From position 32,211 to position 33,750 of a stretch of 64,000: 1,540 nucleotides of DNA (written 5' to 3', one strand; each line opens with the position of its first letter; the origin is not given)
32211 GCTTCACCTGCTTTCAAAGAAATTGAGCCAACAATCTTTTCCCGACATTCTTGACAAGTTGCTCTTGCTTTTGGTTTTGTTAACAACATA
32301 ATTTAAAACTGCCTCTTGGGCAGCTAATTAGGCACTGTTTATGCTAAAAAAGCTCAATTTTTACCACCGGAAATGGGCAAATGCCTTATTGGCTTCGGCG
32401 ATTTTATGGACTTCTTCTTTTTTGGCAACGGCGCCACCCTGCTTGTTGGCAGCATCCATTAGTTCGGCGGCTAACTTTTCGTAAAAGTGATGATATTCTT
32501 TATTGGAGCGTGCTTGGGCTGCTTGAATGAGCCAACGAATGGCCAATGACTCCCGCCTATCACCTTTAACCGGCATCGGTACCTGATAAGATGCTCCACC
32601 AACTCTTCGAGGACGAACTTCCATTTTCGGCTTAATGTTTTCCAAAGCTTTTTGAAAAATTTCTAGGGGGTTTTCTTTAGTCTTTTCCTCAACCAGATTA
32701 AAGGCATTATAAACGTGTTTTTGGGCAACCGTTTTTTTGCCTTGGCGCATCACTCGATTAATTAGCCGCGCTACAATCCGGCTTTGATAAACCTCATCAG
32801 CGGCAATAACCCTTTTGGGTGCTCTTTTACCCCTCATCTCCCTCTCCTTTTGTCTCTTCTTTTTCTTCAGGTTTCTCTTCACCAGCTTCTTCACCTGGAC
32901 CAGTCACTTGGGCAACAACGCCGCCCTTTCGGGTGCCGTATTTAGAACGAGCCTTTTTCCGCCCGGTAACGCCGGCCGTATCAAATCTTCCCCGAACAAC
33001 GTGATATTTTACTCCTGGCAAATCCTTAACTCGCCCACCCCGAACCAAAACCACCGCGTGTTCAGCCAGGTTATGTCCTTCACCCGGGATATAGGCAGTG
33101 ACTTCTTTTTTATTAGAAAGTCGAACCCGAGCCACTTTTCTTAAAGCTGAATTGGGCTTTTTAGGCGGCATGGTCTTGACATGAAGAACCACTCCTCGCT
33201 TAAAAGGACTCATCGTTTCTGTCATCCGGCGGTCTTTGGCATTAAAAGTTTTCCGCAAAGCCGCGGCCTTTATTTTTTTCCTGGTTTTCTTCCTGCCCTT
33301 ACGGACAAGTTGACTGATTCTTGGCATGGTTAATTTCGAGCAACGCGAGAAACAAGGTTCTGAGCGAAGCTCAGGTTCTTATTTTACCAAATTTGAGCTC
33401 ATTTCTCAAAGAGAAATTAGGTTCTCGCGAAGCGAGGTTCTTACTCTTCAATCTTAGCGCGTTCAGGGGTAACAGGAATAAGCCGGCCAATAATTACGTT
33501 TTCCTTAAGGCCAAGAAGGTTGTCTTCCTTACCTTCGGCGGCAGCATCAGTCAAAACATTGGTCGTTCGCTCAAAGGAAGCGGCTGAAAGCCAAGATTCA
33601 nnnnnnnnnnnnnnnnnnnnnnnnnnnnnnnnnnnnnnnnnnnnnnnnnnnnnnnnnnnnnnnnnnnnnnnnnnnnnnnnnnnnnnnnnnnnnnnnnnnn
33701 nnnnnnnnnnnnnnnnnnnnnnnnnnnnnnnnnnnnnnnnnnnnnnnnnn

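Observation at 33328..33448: rpoC-rpsL intergenic region built from a duplicated hairpin module with an embedded promoter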

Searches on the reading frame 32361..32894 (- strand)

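Call 11: search_protein_families(library=ncbifam, proteins=[window:32361-32894:-])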
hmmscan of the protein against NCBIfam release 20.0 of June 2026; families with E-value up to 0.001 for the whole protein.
window:32361-32894:- (177 aa): 3 families
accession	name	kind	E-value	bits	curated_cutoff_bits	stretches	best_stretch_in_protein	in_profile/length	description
TIGR01029.1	rpsG_bact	equivalog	8.6e-60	201.2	135.85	1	21-177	1-154/154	30S ribosomal protein S7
NF003106.0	PRK04027.1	equivalog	1.9e-27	96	225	1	39-169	58-194/195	30S ribosomal protein S7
TIGR01028.1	uS7_euk_arch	equivalog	7e-24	84.5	200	1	37-170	47-186/186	30S ribosomal protein S7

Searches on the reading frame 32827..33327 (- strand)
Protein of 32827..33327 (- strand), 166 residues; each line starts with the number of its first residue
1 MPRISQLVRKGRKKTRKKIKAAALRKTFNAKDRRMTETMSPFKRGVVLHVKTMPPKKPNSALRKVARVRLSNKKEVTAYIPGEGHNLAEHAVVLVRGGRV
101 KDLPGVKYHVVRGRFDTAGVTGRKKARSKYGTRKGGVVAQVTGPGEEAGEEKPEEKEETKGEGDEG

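Call 11: search_protein_families(library=ncbifam, proteins=[window:32827-33327:-])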
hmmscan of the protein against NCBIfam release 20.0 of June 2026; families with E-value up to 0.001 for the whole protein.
window:32827-33327:- (166 aa): 3 families
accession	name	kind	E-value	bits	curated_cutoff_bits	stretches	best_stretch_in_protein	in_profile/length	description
TIGR00981.1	rpsL_bact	equivalog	4.9e-56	187.9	112.95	1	1-134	1-121/124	30S ribosomal protein S12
TIGR00982.1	uS12_E_A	equivalog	6.3e-13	48.6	140.2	1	9-112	9-120/139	30S ribosomal protein S12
NF003254.0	PRK04211.1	equivalog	1.4e-12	47.4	196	1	9-112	16-127/146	30S ribosomal protein S12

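Call 12: find_related_loci(query=window:32827-33327:-, collection=genome_contigs, flank=3000)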
Query window:32827-33327:- (166 aa) in genome_contigs; peptide patterns used: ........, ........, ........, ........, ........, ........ (x = any residue, [..] = any of these).
600 stretches matched a pattern (row limit reached: there are more); 280 encode a relative of the query (tblastn E <= 1e-3); the best 80 are kept; 80 distinct loci.
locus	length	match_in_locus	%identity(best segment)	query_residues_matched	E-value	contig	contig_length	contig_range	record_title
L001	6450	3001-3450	71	1-150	6e-71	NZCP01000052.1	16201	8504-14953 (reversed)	MAG: Candidatus Woesebacteria bacterium isolate ARS1183 MHASMcontig_214252, whole genome shotgun sequence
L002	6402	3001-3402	92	1-134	1e-67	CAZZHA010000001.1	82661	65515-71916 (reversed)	MAG TPA_asm: uncultured Gammaproteobacteria bacterium isolate binchicken_co364_299 genome assembly, contig: NODE_99_leng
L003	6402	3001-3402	76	1-134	1e-64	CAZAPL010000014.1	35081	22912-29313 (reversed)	MAG TPA_asm: uncultured Gammaproteobacteria bacterium isolate SRP231805_co4_153 genome assembly, contig: k141_67734, who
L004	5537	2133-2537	73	1-135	1e-63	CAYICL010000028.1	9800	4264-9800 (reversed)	MAG TPA_asm: uncultured Pseudomonadales bacterium isolate ERP119705_co18_677 genome assembly, contig: NODE_8833_length_9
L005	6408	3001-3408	73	1-136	5e-63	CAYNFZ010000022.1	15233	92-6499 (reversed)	MAG TPA_asm: uncultured Pseudomonadales bacterium isolate SRP214966_co4_92 genome assembly, contig: NODE_3586_length_152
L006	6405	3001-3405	72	1-135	2e-63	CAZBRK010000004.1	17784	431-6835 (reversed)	MAG TPA_asm: uncultured Pseudomonadales bacterium isolate binchicken_co243_137 genome assembly, contig: NODE_2483_length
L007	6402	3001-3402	72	1-134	3e-62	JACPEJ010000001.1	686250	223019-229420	MAG: Candidatus Blackburnbacteria bacterium isolate NC_groundwater_332_Ag_B-0.1um_41_18 GD18-4_B1_scaffold_152758, whole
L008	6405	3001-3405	72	1-135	2e-62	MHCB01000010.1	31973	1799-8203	MAG: Candidatus Blackburnbacteria bacterium RIFCSPHIGHO2_12_FULL_44_25 rifcsphigho2_12_scaffold_1675, whole genome shotg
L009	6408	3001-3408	71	1-136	6e-62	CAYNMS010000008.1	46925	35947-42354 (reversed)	MAG TPA_asm: uncultured Pseudomonadales bacterium isolate SRP239054_co1_52 genome assembly, contig: NODE_430_length_4692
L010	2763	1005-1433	69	1-143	1e-61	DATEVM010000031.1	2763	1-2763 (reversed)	MAG TPA_asm: Patescibacteria group bacterium isolate SMAG_U8367 k141_2895806, whole genome shotgun sequence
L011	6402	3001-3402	75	1-134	2e-61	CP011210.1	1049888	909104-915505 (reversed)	MAG: Candidatus Beckwithbacteria bacterium GW2011_GWC1_49_16 chromosome, complete genome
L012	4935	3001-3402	71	1-134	5e-61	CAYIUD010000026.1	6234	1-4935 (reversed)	MAG TPA_asm: uncultured Pseudomonadales bacterium isolate ERP119705_co5_501 genome assembly, contig: NODE_17091_length_6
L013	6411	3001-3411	72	1-137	1e-60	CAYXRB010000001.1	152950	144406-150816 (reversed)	MAG TPA_asm: uncultured Pseudomonadales bacterium isolate SRP239243_co2_211 genome assembly, contig: NODE_64_length_1529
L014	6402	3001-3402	70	1-134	1e-60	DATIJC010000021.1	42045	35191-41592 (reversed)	MAG TPA_asm: Patescibacteria group bacterium isolate SMAG_U15681 k141_509356, whole genome shotgun sequence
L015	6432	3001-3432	76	1-144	1e-60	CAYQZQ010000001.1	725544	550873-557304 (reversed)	MAG TPA_asm: uncultured Pseudomonadales bacterium isolate binchicken_co17_216 genome assembly, contig: NODE_2_length_725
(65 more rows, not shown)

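Call 75: find_encoding_contigs(protein=window:32827-33327:-, flank=3000, max_places=10)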
Protein window:32827-33327:- (166 aa): no gene with exactly this product is on record in the collection.

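Call 76: find_homologous_proteins(query=window:32827-33327:-, max_evalue=1e-40)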
Query window:32827-33327:- (166 aa): 4825 proteins with E <= 1e-40 among 8000 candidates; the best 120 are listed.
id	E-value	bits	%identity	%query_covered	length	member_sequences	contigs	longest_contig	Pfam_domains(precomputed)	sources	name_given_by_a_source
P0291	5.3e-88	311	94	85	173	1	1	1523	PF00164.32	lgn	-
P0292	1.2e-86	306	93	87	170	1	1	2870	PF00164.32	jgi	-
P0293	2.9e-86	305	91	85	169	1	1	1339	PF00164.32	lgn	-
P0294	2.4e-85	302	91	87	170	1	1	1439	PF00164.32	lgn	-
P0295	1.5e-84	300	88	98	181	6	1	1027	PF00164.32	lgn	-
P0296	3.4e-84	298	90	87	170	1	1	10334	PF00164.32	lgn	-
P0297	4.2e-84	298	87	98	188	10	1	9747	PF00164.32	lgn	-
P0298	6.0e-83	294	92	89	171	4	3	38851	PF00164.32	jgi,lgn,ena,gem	-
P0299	4.4e-82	292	90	85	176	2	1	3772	PF00164.32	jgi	-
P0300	6.3e-82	291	84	100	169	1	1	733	PF00164.32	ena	-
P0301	7.3e-82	291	90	86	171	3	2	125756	PF00164.32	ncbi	-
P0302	2.1e-81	289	86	100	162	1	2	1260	PF00164.32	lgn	-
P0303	7.6e-81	288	91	85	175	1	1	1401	PF00164.32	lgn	-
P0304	7.6e-80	284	91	86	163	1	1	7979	PF00164.32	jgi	jgi:small subunit ribosomal protein S12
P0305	2.0e-79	283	83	100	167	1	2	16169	PF00164.32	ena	-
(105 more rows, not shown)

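Call 77: find_encoding_contigs(protein=P0291, flank=1500, max_places=3)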
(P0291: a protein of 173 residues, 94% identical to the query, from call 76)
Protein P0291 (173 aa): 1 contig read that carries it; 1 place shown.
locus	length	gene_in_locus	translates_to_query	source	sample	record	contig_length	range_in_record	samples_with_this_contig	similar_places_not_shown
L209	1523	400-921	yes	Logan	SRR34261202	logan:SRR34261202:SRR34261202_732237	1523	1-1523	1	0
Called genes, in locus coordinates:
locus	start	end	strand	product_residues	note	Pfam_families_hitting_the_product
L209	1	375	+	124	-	?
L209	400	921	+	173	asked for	PF00164:Ribosom_S12_S23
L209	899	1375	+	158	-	PF00177:Ribosomal_S7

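Call 78: find_encoding_contigs(protein=P0292, flank=1500, max_places=3)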
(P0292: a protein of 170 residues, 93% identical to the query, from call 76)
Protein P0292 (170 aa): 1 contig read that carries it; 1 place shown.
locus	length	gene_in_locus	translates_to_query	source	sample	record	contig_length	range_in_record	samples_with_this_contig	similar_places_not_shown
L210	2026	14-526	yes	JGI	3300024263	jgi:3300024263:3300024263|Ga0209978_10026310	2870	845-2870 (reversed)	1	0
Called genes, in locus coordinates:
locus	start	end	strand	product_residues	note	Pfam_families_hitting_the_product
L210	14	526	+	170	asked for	PF00164:Ribosom_S12_S23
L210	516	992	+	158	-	PF00177:Ribosomal_S7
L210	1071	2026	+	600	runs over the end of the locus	?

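Call 79: find_encoding_contigs(protein=P0298, flank=1500, max_places=3)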
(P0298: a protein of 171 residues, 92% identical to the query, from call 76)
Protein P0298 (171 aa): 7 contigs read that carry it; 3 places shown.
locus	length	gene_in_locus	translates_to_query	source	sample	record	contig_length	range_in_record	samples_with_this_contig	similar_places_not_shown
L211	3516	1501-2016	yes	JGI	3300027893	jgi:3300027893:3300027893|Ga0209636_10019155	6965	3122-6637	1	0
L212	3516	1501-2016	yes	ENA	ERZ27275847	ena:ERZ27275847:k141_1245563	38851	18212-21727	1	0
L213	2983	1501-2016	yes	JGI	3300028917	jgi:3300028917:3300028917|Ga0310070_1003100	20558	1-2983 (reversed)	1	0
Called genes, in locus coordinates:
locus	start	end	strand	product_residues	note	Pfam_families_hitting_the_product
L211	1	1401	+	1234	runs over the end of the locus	PF04997:RNA_pol_Rpb1_1, PF00623:RNA_pol_Rpb1_2, PF04983:RNA_pol_Rpb1_3, PF04998:RNA_pol_Rpb1_5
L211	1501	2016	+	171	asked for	PF00164:Ribosom_S12_S23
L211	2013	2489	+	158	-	PF00177:Ribosomal_S7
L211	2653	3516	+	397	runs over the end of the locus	?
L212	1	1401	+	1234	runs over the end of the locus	PF04997:RNA_pol_Rpb1_1, PF00623:RNA_pol_Rpb1_2, PF04983:RNA_pol_Rpb1_3, PF04998:RNA_pol_Rpb1_5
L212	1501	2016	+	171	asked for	PF00164:Ribosom_S12_S23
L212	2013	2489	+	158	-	PF00177:Ribosomal_S7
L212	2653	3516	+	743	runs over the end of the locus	PF01522:Polysacc_deac_1, PF13506:Glyco_transf_21, PF13641:Glyco_tranf_2_3, PF00535:Glycos_transf_2, PF10111:Glyco_tranf_2_2, PF01644:Chitin_synth_1, PF03142:Chitin_synth_2, PF13632:Glyco_trans_2_3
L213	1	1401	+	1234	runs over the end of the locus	PF04997:RNA_pol_Rpb1_1, PF00623:RNA_pol_Rpb1_2, PF04983:RNA_pol_Rpb1_3, PF04998:RNA_pol_Rpb1_5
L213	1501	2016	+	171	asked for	PF00164:Ribosom_S12_S23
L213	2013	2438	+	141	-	PF00177:Ribosomal_S7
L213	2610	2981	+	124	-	?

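Call 80: find_encoding_contigs(protein=P0297, flank=1500, max_places=3)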
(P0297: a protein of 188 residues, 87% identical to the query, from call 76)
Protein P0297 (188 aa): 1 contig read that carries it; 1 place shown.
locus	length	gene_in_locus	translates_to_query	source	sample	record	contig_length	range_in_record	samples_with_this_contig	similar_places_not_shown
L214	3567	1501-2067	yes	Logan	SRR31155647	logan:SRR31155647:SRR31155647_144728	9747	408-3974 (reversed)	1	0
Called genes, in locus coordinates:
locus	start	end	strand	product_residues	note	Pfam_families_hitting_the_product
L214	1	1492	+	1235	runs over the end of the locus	PF04997:RNA_pol_Rpb1_1, PF00623:RNA_pol_Rpb1_2, PF04983:RNA_pol_Rpb1_3, PF04998:RNA_pol_Rpb1_5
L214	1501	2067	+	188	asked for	PF00164:Ribosom_S12_S23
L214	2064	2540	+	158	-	PF00177:Ribosomal_S7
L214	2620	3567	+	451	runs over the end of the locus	?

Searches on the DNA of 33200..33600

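Call 26: search_rna_families(source=window, start=33200, end=33600, threshold=evalue, max_evalue=10, show_alignments=3)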
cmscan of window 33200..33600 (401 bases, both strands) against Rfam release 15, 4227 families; matches with E-value up to 10: 5.
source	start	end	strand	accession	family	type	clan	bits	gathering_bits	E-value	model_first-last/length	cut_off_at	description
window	33227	33263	-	RF01170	snoU61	Gene; snRNA; snoRNA; CD-box;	CL00067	15.8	55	1.3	1-84/84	no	Small nucleolar RNA U61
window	33264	33284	-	RF01100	PK-BYV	Cis-reg;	-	15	50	1.4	1-40/40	no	3'-terminal pseudoknot in BYV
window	33510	33547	+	RF00362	Pospi_RY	Cis-reg;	-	14.5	40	7.7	1-79/79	no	Pospiviroid RY motif stem loop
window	33293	33376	-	RF02843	RefA5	Gene; antisense;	-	14.4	91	2.5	1-68/68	no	Enterococcus sRNA A5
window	33249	33297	-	RF00382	DnaX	Cis-reg; frameshift_element;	-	10.7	35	9.5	1-65/65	no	DnaX ribosomal frameshifting element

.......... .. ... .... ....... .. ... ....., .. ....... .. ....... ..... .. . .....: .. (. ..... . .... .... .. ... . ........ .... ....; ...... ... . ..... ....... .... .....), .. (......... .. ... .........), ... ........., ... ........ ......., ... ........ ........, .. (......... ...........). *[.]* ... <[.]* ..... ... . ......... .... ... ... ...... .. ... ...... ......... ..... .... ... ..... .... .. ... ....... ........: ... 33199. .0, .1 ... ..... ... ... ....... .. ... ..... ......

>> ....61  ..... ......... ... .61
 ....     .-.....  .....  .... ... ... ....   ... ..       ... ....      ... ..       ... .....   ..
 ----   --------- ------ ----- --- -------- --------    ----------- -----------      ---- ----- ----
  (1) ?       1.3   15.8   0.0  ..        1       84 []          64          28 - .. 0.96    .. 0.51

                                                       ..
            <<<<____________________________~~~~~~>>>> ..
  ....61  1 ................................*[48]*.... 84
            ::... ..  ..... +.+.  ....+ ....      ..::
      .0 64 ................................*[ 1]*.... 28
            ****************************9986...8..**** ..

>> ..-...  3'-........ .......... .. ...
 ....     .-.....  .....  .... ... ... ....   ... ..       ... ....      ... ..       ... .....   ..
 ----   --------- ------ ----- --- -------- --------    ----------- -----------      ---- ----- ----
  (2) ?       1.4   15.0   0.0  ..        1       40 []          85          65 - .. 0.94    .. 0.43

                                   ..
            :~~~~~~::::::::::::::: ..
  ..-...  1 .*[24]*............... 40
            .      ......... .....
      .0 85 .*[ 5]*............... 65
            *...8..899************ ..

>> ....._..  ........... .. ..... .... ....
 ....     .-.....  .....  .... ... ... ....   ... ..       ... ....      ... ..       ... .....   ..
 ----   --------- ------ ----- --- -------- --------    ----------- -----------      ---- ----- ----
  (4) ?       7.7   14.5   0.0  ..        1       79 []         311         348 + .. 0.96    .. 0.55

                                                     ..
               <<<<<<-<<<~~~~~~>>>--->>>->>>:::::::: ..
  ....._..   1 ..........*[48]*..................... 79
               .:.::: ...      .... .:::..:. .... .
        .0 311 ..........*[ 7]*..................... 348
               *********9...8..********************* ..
